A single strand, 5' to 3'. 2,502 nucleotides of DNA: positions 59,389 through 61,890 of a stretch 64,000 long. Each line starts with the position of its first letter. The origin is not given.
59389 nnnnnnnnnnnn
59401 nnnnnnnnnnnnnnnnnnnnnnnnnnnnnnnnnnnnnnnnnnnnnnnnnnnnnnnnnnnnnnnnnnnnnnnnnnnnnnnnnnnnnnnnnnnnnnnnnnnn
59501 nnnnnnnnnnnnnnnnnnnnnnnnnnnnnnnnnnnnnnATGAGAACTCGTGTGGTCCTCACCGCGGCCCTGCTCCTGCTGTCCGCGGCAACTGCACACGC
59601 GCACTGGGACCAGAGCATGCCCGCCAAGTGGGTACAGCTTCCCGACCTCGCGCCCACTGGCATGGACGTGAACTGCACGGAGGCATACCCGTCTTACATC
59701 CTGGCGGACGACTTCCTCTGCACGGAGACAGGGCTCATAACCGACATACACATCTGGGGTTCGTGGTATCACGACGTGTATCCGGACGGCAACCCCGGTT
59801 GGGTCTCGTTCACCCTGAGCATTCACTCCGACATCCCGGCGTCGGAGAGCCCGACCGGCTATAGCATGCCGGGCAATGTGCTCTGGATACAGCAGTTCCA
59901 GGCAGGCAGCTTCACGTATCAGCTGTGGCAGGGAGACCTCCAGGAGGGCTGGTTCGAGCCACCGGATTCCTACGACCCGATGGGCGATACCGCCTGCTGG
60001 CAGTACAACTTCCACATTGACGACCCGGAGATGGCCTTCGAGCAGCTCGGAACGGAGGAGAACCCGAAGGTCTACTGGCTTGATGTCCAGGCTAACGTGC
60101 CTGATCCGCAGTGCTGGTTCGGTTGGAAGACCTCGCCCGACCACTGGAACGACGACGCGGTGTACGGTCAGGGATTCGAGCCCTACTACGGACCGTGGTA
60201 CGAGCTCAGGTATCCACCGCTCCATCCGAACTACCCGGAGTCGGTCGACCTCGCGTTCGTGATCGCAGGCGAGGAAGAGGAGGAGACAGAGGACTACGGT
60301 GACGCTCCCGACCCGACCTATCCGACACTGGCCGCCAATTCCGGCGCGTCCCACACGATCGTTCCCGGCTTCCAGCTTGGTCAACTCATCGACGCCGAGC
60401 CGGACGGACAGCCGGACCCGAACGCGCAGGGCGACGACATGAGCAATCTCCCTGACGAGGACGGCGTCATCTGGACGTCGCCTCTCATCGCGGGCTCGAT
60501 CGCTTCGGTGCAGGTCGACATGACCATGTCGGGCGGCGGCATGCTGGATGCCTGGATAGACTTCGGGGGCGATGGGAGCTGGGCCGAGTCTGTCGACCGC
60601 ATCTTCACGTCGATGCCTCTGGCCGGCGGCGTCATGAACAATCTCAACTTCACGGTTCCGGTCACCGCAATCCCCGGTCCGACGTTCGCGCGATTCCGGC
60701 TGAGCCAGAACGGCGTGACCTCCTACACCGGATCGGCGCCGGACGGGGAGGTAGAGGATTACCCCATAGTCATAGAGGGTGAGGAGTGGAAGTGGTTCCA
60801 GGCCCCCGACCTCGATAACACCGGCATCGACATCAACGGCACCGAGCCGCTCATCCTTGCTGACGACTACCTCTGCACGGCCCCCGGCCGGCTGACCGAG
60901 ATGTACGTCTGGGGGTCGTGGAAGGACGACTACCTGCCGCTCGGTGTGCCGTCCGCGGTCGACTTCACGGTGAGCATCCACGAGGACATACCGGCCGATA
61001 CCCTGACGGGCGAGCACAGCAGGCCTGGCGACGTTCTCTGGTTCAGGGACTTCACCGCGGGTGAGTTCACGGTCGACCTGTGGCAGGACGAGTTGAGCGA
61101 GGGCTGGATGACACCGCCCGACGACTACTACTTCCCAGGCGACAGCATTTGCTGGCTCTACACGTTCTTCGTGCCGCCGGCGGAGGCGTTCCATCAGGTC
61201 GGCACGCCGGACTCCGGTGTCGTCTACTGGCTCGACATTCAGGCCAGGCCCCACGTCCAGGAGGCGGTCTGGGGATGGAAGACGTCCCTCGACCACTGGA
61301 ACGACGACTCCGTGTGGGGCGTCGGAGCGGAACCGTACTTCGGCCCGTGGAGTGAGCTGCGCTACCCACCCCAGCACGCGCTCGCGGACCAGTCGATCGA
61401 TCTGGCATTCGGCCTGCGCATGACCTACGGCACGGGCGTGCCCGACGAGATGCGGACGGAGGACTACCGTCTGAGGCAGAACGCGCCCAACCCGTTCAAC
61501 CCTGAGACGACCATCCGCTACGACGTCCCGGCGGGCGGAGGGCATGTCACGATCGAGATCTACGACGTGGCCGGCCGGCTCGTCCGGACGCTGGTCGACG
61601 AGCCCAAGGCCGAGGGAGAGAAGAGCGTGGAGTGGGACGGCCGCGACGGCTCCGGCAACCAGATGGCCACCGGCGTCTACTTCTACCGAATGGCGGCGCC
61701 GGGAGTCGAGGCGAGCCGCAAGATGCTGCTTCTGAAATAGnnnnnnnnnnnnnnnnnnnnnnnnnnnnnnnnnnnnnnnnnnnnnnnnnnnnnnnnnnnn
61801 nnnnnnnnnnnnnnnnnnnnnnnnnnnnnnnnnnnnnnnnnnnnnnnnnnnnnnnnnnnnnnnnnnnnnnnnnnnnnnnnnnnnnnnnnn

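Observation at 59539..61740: Internal tandem duplication of an undescribed ~230-aa domain around a GEVED-motif module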

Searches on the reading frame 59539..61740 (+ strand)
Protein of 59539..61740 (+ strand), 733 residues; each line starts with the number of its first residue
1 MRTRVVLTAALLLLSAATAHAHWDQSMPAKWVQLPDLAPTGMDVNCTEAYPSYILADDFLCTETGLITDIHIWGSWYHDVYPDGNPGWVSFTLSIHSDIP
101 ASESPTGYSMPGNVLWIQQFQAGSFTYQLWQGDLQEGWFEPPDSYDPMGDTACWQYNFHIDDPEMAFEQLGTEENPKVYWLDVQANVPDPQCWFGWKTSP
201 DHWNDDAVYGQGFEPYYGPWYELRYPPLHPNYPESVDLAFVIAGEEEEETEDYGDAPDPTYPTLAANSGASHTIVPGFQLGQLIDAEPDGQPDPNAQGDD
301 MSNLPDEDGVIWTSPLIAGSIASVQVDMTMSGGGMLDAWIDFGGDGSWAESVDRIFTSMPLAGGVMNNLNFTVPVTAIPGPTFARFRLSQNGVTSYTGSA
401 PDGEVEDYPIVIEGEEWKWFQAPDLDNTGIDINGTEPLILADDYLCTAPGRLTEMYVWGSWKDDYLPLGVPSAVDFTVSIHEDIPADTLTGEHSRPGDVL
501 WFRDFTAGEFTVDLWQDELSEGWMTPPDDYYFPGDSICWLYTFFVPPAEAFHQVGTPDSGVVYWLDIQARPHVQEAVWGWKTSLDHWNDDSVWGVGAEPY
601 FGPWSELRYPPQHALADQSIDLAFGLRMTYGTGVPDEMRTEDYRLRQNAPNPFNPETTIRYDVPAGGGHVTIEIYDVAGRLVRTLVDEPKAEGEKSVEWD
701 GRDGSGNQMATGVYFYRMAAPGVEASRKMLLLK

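Call 4: search_protein_families(library=pfam, proteins=[window:59539-61740:+], max_evalue=1)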
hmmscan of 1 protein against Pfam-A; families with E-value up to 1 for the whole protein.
window:59539-61740:+ (733 aa): 5 families
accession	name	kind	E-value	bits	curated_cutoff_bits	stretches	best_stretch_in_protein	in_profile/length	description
PF25470.1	DUF7901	-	4.9e-89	298.2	24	2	30-242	2-204/205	Domain of unknown function (DUF7901)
PF13860.13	FlgD_ig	-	9.7e-13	48.3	27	1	657-720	12-75/79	FlgD Ig-like domain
PF20009.4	GEVED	-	2.2e-12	48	24.4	1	336-410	2-77/78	GEVED domain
PF18962.6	Por_Secre_tail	-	0.00031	21.4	27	1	650-728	3-72/75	Secretion system C-terminal sorting domain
PF13585.12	CHU_C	-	0.0039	17.7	27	1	670-720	29-72/86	CHU_C Type IX secretion signal domain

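Call 5: search_protein_families(library=ncbifam, proteins=[window:59539-61740:+], max_evalue=1)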
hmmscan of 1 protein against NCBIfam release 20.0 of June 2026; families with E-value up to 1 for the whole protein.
window:59539-61740:+ (733 aa): 12 families
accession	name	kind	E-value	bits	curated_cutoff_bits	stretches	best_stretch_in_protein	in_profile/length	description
NF033707.1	T9SS_sortase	equivalog_domain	1.7e-08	32.6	420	1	647-719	1000-1076/1095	type IX secretion system sortase PorU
NF005176.1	PRK06655.1-1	equivalog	1.6e-07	31.4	230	1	669-721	98-150/197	flagellar hook assembly protein FlgD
NF009277.0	PRK12634.1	equivalog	4.3e-07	30.2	333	1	667-714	121-168/221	flagellar basal body rod modification protein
NF052323.1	T9SSA_dep_M6i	equivalog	4.3e-07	28.3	600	1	648-721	960-1027/1043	T9SS-dependent M6-like inactivated metalloprotease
NF009276.0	PRK12633.1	equivalog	8.2e-06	25.7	383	1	657-725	118-186/234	flagellar basal body rod modification protein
TIGR04183.1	Por_Secre_tail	domain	5.1e-05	23.2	23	1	650-729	3-69/72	T9SS type A sorting domain-containing protein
NF009452.0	PRK12812.1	equivalog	0.0001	21.7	258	1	668-718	152-204/289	flagellar basal body rod modification protein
NF052228.1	T9SS_PorZ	equivalog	0.001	17.6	260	1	669-720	696-742/757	type IX secretion system anionic LPS delivery protein PorZ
NF009453.0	PRK12813.1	equivalog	0.0068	16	264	1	657-718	113-171/223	flagellar basal body rod modification protein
NF038113.1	T9SSA_dep_M36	equivalog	0.0068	14.6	885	1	648-730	795-867/869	T9SS-dependent M36 family metallopeptidase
NF053608.1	Lsa66_OmpA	equivalog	0.029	12.8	700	1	672-720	181-228/581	fibronectin-binding adhesin Lsa66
NF047971.1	ThermolysLepto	equivalog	0.076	11.1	1350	1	338-413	693-772/776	M4 family metalopeptidase thermolysin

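Call 30: find_homologous_proteins(query=window:59539-61737:+, max_evalue=1e-10)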
Query window:59539-61737:+ (733 aa): 1398 proteins with E <= 1e-10 among 8000 candidates; the best 120 are listed.
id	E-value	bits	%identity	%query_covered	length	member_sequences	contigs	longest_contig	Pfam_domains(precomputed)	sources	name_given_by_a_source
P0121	0.0e+0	1758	100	100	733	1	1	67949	PF20009.5,PF25470.2,PF13860.13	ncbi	-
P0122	0.0e+0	1524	57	85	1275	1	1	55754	PF20009.5,PF25470.2,PF13860.13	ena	-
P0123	0.0e+0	1480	50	96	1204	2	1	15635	PF20009.5,PF25470.2,PF13860.13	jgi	-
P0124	0.0e+0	1377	56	96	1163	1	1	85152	PF20009.5,PF25470.2,PF13860.13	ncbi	-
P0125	0.0e+0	1372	50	97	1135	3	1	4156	PF20009.5,PF25470.2,PF13860.13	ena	-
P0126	0.0e+0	1358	48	100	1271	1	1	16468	PF20009.5,PF25470.2,PF18962.8,PF13860.13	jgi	jgi:hypothetical protein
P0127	0.0e+0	1328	54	96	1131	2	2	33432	PF20009.5,PF25470.2,PF13860.13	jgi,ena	-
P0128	0.0e+0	1306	76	100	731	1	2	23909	PF20009.5,PF25470.2,PF13860.13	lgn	-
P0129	0.0e+0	1271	54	58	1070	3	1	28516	PF20009.5,PF25470.2,PF13860.13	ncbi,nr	ncbi:MAG: hypothetical protein KJ927_10855 [Candidatus Eisenbacteria bacterium]|nr:hypothetical prot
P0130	0.0e+0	1245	53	86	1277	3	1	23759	PF20009.5,PF25470.2,PF13860.13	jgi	-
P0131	0.0e+0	1237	71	100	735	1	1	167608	PF20009.5,PF25470.2,PF18962.8,PF13860.13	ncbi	ncbi:MAG: FlgD immunoglobulin-like domain containing protein [Candidatus Eisenbacteria bacterium]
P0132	0.0e+0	1226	72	99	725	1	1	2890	PF20009.5,PF25470.2,PF18962.8,PF13860.13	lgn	-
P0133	0.0e+0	1211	51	96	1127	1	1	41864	PF20009.5,PF25470.2,PF13860.13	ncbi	ncbi:MAG: GEVED domain-containing protein [Candidatus Krumholzibacteriota bacterium]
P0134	0.0e+0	1209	52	96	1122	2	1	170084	PF20009.5,PF25470.2,PF13860.13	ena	-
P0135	0.0e+0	1196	53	96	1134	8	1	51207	PF20009.5,PF25470.2,PF13860.13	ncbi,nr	ncbi:T9SS type A sorting domain-containing protein [bacterium]|nr:T9SS type A sorting domain-contain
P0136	0.0e+0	1193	51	96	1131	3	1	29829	PF20009.5,PF25470.2,PF13860.13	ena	-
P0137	0.0e+0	1187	70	100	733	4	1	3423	PF20009.5,PF25470.2,PF13860.13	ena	-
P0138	0.0e+0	1185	51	97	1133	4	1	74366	PF20009.5,PF25470.2,PF13860.13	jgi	-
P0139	0.0e+0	1184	52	100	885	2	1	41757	PF20009.5,PF25470.2,PF13860.13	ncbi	-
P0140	0.0e+0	1179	51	96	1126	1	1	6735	PF20009.5,PF25470.2,PF13860.13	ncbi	-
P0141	0.0e+0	1156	56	59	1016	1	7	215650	PF20009.5,PF25470.2,PF13860.13,PF17210.10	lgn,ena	-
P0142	0.0e+0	1151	51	96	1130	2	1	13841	PF20009.5,PF25470.2,PF13860.13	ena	-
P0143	0.0e+0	1135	57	67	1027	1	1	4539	PF20009.5,PF25470.2,PF18962.8,PF13860.13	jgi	-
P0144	0.0e+0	1104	66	98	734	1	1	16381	PF20009.5,PF25470.2,PF13860.13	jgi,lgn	jgi:hypothetical protein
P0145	0.0e+0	1088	58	66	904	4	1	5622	PF20009.5,PF25470.2,PF13860.13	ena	-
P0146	0.0e+0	1080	55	96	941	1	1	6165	PF20009.5,PF25470.2,PF13860.13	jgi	jgi:hypothetical protein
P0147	0.0e+0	1077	59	66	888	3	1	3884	PF20009.5,PF25470.2,PF13860.13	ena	-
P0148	0.0e+0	1074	64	100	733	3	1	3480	PF20009.5,PF25470.2,PF18962.8,PF13860.13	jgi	-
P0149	0.0e+0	1072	64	100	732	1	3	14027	PF20009.5,PF25470.2,PF13860.13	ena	-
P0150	0.0e+0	1072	66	97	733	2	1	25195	PF20009.5,PF25470.2,PF18962.8,PF13860.13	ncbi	-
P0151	0.0e+0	1071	56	66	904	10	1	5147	PF20009.5,PF25470.2,PF13860.13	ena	-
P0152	0.0e+0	1071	64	100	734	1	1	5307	PF20009.5,PF25470.2,PF18962.8,PF13860.13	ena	-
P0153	0.0e+0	1064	52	58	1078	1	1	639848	PF20009.5,PF25470.2,PF18962.8,PF13860.13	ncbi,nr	ncbi:MAG: T9SS type A sorting domain-containing protein [bacterium]|nr:T9SS type A sorting domain-co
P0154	0.0e+0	1064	56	66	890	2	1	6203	PF20009.5,PF25470.2,PF13860.13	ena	-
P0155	0.0e+0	1060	56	66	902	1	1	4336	PF20009.5,PF25470.2,PF13860.13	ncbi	-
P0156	0.0e+0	1059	53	67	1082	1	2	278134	PF20009.5,PF25470.2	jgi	jgi:GEVED domain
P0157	0.0e+0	1059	64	100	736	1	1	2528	PF20009.5,PF25470.2,PF13860.13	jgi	-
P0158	0.0e+0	1057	58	66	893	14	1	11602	PF20009.5,PF25470.2,PF13860.13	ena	-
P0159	0.0e+0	1054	64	100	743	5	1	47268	PF20009.5,PF25470.2,PF18962.8,PF13860.13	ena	-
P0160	0.0e+0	1050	56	66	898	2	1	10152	PF20009.5,PF25470.2,PF13860.13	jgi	jgi:hypothetical protein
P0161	0.0e+0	1046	56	66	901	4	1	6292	PF20009.5,PF25470.2,PF13860.13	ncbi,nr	ncbi:MAG: GEVED domain-containing protein [Candidatus Eisenbacteria bacterium]|nr:GEVED domain-conta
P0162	0.0e+0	1043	58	96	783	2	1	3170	PF20009.5,PF25470.2,PF13860.13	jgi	-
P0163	0.0e+0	1038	63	100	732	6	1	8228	PF20009.5,PF25470.2,PF13860.13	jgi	-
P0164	0.0e+0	1036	56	52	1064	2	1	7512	PF20009.5,PF25470.2,PF13860.13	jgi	jgi:hypothetical protein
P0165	0.0e+0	1036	63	100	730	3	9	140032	PF20009.5,PF25470.2,PF18962.8,PF13860.13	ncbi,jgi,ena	-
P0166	0.0e+0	1033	56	66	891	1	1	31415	PF20009.5,PF25470.2,PF18962.8,PF13860.13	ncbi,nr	ncbi:MAG: T9SS type A sorting domain-containing protein [Candidatus Eisenbacteria bacterium]|nr:T9SS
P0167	0.0e+0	1013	62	100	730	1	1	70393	PF20009.5,PF25470.2,PF13860.13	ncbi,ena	-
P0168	1.1e-296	1005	51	55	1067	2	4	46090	PF20009.5,PF25470.2,PF13860.13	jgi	-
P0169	5.9e-295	999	62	98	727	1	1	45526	PF20009.5,PF25470.2,PF13860.13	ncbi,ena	-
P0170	2.9e-290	983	53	53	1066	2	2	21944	PF20009.5,PF25470.2,PF13860.13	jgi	-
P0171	7.0e-290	982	58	55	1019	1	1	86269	PF20009.5,PF25470.2,PF13860.13,PF13620.13,PF17210.10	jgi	jgi:hypothetical protein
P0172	1.1e-289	982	56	86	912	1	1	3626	PF20009.5,PF25470.2,PF13860.13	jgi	jgi:hypothetical protein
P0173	3.5e-289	980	50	67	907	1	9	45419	PF20009.5,PF25470.2,PF13860.13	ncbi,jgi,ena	-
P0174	5.3e-289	979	60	100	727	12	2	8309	PF20009.5,PF25470.2,PF13860.13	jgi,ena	-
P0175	7.9e-285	965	51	99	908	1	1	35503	PF20009.5,PF25470.2,PF13860.13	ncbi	-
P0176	1.1e-284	965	51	67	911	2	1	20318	PF20009.5,PF25470.2,PF13860.13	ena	-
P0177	1.3e-284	965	61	97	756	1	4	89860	PF20009.5,PF25470.2,PF13860.13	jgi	jgi:hypothetical protein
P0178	1.9e-282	958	53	67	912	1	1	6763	PF20009.5,PF25470.2,PF13860.13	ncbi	-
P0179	3.2e-282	957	48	99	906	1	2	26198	PF20009.5,PF25470.2,PF13860.13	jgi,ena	jgi:hypothetical protein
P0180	2.6e-279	947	60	99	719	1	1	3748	PF20009.5,PF25470.2,PF13860.13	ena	-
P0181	8.8e-278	942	54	83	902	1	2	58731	PF20009.5,PF25470.2,PF13860.13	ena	-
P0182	2.8e-276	937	60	100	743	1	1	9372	PF20009.5,PF25470.2,PF13860.13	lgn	-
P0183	7.8e-276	936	58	100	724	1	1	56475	PF20009.5,PF25470.2,PF18962.8,PF13860.13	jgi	jgi:hypothetical protein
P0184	9.2e-276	935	53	52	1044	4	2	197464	PF20009.5,PF25470.2,PF18962.8,PF13860.13,PF13620.13,PF17210.10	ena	-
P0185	2.2e-274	931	51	67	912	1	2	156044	PF20009.5,PF25470.2,PF13860.13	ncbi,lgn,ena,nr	ncbi:MAG: T9SS type A sorting domain-containing protein [Candidatus Eisenbacteria sp.]|nr:T9SS type 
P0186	9.3e-274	929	52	52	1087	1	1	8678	PF20009.5,PF25470.2,PF13860.13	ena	-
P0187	2.7e-273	927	51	67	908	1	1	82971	PF20009.5,PF25470.2,PF13860.13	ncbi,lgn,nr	ncbi:MAG: hypothetical protein KOO60_02025 [Gemmatimonadales bacterium]|nr:hypothetical protein [Gem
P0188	2.2e-272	924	59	100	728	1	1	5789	PF20009.5,PF25470.2,PF13860.13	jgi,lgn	jgi:hypothetical protein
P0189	1.7e-271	921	58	100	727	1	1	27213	PF20009.5,PF25470.2,PF18962.8,PF13860.13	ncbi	ncbi:MAG: GEVED domain-containing protein [Candidatus Eisenbacteria bacterium]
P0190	2.2e-271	921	58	99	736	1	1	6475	PF20009.5,PF25470.2,PF13860.13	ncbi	ncbi:MAG: GEVED domain-containing protein [Candidatus Eisenbacteria bacterium]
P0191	5.2e-270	916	58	100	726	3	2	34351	PF20009.5,PF25470.2,PF18962.8,PF13860.13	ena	-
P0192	8.9e-270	916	58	100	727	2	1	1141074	PF20009.5,PF25470.2,PF18962.8,PF13860.13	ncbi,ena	-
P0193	2.0e-269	915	44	92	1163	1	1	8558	PF20009.5,PF25470.2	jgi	-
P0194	4.7e-269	913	59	97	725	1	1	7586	PF20009.5,PF25470.2,PF13860.13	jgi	jgi:hypothetical protein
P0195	2.0e-268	911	59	100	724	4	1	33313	PF20009.5,PF25470.2,PF18962.8,PF13860.13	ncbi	-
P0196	2.1e-267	908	58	98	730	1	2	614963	PF20009.5,PF25470.2,PF13860.13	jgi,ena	-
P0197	3.4e-267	907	57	100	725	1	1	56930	PF20009.5,PF25470.2,PF13860.13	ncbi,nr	ncbi:MAG: T9SS type A sorting domain-containing protein [Candidatus Eisenbacteria bacterium]|nr:T9SS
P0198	8.4e-266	903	57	100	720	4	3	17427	PF20009.5,PF25470.2,PF13860.13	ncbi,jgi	jgi:hypothetical protein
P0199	1.0e-264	899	53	96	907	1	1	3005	PF20009.5,PF25470.2,PF13860.13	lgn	-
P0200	3.8e-263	894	50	67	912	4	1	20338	PF20009.5,PF25470.2,PF13860.13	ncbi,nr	ncbi:hypothetical protein KKA85_10480 [bacterium]|nr:hypothetical protein [bacterium]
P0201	4.7e-263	893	57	100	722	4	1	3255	PF20009.5,PF25470.2,PF13860.13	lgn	-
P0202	9.1e-263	893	51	85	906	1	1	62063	PF20009.5,PF25470.2,PF13860.13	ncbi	-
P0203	2.6e-262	891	44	96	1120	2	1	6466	PF20009.5,PF25470.2,PF13860.13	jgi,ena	-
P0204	2.7e-261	888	57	100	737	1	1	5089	PF20009.5,PF25470.2,PF13860.13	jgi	-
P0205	6.1e-261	886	50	96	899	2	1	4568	PF20009.5,PF25470.2,PF13860.13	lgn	-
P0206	8.8e-261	886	51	67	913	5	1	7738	PF20009.5,PF25470.2,PF18962.8,PF13860.13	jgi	-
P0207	5.3e-259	880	54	85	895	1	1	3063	PF20009.5,PF25470.2,PF13860.13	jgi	jgi:hypothetical protein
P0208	2.3e-256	871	56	100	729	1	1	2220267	PF20009.5,PF25470.2,PF18962.8,PF13860.13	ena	-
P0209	6.6e-256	870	56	97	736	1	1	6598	PF20009.5,PF25470.2,PF13860.13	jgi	jgi:hypothetical protein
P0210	2.2e-254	865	58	96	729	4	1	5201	PF20009.5,PF25470.2,PF18962.8,PF13860.13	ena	-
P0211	2.3e-253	861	56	100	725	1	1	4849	PF20009.5,PF25470.2,PF13860.13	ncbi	-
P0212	7.7e-252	856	57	96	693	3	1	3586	PF20009.5,PF25470.2,PF18962.8,PF13860.13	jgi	jgi:hypothetical protein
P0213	3.7e-250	851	49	66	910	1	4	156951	PF20009.5,PF25470.2,PF13860.13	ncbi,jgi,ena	-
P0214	5.0e-250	850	56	100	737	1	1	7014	PF20009.5,PF25470.2,PF13860.13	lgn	-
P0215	2.3e-249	848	55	98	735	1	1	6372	PF20009.5,PF25470.2,PF13860.13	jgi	-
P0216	4.6e-249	847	54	100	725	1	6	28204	PF20009.5,PF25470.2,PF13860.13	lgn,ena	-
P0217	5.2e-249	847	49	66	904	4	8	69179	PF20009.5,PF25470.2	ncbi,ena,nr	ncbi:hypothetical protein H8E07_21445 [bacterium]|nr:hypothetical protein [bacterium]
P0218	2.0e-247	842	51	85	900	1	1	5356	PF20009.5,PF25470.2,PF13860.13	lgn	-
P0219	2.4e-247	842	55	98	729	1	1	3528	PF20009.5,PF25470.2,PF13860.13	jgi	jgi:hypothetical protein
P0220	5.9e-244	830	54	100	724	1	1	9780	PF20009.5,PF25470.2,PF13860.13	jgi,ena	-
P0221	1.3e-243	829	53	100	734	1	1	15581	PF20009.5,PF25470.2,PF13860.13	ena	-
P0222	3.3e-243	828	52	100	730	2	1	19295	PF20009.5,PF25470.2,PF13860.13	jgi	jgi:hypothetical protein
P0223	4.4e-243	827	55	96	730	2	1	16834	PF20009.5,PF25470.2,PF13860.13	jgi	-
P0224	5.9e-243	827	43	92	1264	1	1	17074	PF20009.5,PF25470.2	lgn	-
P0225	2.1e-242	825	53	100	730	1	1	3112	PF20009.5,PF25470.2,PF13860.13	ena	-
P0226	1.2e-239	816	51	52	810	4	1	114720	PF20009.5,PF25470.2,PF13860.13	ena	-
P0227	2.8e-239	815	53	100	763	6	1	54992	PF20009.5,PF25470.2,PF18962.8,PF13860.13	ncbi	-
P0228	9.2e-239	813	54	99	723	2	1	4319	PF20009.5,PF25470.2,PF13860.13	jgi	-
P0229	4.2e-238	811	51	81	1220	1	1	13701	PF20009.5,PF25470.2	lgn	-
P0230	5.6e-238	811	54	97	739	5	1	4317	PF20009.5,PF25470.2,PF13860.13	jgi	-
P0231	1.0e-237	810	60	81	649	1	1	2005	PF20009.5,PF25470.2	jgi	-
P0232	1.5e-237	809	52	97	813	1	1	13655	PF20009.5,PF25470.2,PF13860.13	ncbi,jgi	-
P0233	1.7e-237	809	54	97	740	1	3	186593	PF20009.5,PF25470.2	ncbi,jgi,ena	-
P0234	4.6e-237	807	53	97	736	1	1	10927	PF20009.5,PF25470.2,PF13860.13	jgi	jgi:hypothetical protein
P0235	8.7e-237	807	51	98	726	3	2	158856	PF20009.5,PF25470.2,PF18962.8,PF13860.13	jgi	-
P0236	1.2e-236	806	49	54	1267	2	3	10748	PF20009.5,PF25470.2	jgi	jgi:hypothetical protein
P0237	2.9e-236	805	53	98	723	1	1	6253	PF20009.5,PF25470.2,PF18962.8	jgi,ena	-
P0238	1.0e-235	803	41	82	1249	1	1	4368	PF20009.5,PF25470.2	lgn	-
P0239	1.4e-235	803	53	98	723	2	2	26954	PF20009.5,PF25470.2,PF13860.13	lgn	-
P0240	2.9e-235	802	53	99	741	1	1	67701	PF20009.5,PF25470.2,PF13860.13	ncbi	-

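Call 67: find_encoding_contigs(protein=P0121, flank=2000, max_places=2)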
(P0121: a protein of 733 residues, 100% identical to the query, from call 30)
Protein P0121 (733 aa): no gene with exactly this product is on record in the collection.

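Call 68: list_cluster_members(proteins=[P0121, P0131, P0128])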
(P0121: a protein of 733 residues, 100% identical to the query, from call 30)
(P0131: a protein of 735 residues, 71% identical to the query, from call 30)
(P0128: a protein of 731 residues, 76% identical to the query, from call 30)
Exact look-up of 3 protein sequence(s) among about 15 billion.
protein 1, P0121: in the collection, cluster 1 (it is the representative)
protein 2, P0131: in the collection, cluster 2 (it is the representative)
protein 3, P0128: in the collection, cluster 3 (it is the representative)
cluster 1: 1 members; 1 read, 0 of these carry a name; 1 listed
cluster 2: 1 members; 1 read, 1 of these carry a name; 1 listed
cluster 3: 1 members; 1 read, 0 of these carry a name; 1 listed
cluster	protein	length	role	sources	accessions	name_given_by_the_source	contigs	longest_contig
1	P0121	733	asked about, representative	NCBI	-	-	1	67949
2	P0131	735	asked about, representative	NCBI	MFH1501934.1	MAG: FlgD immunoglobulin-like domain containing protein [Candidatus Eisenbacteria ...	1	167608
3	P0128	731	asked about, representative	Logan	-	-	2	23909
